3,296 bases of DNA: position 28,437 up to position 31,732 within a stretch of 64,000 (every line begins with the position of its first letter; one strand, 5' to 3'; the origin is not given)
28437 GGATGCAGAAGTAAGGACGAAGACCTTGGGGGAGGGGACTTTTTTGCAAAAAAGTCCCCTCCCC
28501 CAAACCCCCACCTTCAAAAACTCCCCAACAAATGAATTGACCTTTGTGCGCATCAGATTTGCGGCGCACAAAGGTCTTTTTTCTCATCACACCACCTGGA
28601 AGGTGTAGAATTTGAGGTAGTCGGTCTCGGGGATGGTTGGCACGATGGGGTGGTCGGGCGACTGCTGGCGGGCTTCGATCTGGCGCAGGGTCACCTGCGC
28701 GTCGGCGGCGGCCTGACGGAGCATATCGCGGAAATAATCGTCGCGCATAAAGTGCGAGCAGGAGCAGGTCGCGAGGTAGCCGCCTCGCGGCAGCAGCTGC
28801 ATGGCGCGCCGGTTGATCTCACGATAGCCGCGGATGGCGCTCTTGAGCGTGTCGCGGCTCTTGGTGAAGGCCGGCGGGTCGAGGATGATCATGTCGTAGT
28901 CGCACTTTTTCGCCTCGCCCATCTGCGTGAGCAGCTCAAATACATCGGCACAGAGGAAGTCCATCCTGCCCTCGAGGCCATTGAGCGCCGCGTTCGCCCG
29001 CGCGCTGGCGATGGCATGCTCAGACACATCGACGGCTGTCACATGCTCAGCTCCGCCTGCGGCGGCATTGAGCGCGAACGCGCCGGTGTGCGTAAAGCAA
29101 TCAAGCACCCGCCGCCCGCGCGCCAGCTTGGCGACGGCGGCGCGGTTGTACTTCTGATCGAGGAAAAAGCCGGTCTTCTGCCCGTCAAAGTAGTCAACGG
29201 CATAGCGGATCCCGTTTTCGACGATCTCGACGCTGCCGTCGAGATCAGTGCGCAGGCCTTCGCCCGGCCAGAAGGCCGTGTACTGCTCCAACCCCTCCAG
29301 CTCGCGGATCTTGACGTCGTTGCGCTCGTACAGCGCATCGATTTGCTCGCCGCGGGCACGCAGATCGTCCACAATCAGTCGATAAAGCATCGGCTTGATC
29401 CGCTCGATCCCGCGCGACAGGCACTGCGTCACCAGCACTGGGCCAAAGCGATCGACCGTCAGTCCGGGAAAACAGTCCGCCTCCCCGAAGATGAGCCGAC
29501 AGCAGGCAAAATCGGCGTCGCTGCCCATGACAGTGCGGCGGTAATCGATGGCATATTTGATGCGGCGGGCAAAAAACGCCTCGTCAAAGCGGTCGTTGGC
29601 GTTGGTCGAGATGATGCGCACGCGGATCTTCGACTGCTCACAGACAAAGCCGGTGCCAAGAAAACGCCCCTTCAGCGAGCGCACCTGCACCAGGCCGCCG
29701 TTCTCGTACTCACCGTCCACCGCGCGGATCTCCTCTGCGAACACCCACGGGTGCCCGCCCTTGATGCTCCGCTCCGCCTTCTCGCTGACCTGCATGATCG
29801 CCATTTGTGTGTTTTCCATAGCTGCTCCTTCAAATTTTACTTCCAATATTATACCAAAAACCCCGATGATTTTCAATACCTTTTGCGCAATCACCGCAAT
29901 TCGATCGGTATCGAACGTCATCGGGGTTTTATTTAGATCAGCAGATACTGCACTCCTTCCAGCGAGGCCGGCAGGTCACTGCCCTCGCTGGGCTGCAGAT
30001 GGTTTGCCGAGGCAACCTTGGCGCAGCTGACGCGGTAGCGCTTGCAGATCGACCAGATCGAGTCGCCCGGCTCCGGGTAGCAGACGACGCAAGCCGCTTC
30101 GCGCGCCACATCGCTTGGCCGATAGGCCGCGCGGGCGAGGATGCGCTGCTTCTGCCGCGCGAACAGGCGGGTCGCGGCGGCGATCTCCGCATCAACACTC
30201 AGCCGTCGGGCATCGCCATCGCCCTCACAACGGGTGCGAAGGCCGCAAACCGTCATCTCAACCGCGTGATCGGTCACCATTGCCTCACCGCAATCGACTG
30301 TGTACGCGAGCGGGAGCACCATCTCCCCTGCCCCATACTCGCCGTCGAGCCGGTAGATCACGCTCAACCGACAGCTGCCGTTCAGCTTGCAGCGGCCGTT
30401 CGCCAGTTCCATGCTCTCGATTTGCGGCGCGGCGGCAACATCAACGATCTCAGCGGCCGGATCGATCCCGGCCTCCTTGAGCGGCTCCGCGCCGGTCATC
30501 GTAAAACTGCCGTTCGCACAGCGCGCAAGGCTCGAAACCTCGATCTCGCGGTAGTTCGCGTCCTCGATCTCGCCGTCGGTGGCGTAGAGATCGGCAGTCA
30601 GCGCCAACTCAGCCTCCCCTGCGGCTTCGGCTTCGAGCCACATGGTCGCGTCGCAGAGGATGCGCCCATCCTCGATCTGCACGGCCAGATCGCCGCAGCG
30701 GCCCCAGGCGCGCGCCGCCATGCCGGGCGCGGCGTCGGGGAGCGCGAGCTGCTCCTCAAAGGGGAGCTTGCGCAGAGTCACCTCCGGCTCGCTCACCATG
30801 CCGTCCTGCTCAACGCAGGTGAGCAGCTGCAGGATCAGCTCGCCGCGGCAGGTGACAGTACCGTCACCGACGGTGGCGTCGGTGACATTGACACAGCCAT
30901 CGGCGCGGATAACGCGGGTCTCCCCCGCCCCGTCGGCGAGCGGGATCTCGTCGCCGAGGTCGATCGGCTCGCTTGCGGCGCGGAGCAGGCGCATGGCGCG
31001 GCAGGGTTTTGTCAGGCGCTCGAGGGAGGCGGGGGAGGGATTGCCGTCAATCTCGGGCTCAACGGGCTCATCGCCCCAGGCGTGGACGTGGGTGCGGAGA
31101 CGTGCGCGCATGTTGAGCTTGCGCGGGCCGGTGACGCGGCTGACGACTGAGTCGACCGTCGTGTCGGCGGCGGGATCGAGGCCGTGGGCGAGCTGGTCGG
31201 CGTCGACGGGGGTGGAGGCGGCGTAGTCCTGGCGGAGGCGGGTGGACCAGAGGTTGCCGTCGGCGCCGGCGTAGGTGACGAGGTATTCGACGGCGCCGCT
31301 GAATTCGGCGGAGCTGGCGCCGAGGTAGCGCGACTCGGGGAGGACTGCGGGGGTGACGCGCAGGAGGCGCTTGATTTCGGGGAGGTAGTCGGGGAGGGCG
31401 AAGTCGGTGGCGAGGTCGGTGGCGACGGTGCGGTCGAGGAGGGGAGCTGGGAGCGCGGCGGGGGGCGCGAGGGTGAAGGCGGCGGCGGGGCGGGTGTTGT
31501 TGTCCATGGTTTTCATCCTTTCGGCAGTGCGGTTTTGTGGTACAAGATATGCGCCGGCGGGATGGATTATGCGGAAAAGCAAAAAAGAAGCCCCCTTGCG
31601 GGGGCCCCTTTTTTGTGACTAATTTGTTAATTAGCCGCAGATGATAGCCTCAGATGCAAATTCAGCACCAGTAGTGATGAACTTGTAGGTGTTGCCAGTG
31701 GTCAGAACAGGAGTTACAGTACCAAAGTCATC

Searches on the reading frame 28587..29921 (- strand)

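Call 22: search_protein_families(library=pfam, proteins=[window:28587-29921:-], max_evalue=0.001)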
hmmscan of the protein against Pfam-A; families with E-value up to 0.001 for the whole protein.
window:28587-29921:- (444 aa): 11 families
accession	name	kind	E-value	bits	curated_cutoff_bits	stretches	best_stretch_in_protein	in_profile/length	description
PF10672.15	Methyltrans_SAM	-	1.1e-32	113.9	27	1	202-409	57-260/286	S-adenosylmethionine-dependent methyltransferase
PF17785.7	PUA_3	-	1.3e-21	76.5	22.6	1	44-105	2-63/64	PUA-like domain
PF13847.12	Methyltransf_31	-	1.7e-11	44.4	27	1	269-392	4-114/145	Methyltransferase domain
PF03602.21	Cons_hypoth95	-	2.1e-10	41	24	1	267-355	40-126/182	Conserved hypothetical protein 95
PF05175.20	MTS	-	3.9e-09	36.8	23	1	268-403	31-156/170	Methyltransferase small domain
PF02475.24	TRM5-TYW2_MTfase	-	5.1e-09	36.7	28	1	234-354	4-117/164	TRM5/TYW2 methyltransferase domain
PF13649.12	Methyltransf_25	-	5.8e-08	33.8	27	1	272-332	1-60/97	Methyltransferase domain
PF06325.19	PrmA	-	1.1e-06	28.8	22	1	268-326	161-220/296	Ribosomal protein L11 methyltransferase (PrmA)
PF09445.16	Methyltransf_15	-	5.8e-06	26.4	22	1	270-350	2-80/165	RNA cap guanine-N2 methyltransferase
PF01170.24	UPF0020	-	7.7e-06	26.2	22.3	1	290-404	50-179/197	RMKL-like, methyltransferase domain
PF08241.18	Methyltransf_11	-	0.00071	20.6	21.2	0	279-330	7-54/95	Methyltransferase domain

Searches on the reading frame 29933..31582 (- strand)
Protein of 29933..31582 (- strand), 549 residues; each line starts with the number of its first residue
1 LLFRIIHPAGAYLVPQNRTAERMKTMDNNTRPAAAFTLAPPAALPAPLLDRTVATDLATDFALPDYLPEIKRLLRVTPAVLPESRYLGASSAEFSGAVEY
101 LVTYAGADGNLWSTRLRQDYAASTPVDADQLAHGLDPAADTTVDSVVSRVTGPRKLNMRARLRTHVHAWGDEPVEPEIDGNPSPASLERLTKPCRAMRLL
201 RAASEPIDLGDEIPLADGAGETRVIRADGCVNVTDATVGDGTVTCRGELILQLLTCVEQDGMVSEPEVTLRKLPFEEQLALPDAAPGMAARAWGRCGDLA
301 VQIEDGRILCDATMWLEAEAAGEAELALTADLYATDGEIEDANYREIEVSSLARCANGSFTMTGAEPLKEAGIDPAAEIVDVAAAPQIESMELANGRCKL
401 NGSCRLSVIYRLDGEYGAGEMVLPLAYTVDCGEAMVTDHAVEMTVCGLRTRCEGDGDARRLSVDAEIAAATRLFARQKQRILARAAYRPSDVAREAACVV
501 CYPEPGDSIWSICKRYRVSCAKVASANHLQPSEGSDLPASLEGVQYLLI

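Call 22: search_protein_families(library=pfam, proteins=[window:29933-31582:-], max_evalue=0.001)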
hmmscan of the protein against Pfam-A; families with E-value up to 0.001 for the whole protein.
window:29933-31582:- (549 aa): 2 families
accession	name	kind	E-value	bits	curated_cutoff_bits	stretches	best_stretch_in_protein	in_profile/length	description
PF12673.12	SipL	-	5.7e-12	46.1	23.6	1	223-303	4-77/78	SipL, SPOCS domain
PF01476.26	LysM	-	1.8e-05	25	20.9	1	505-531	5-31/43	LysM domain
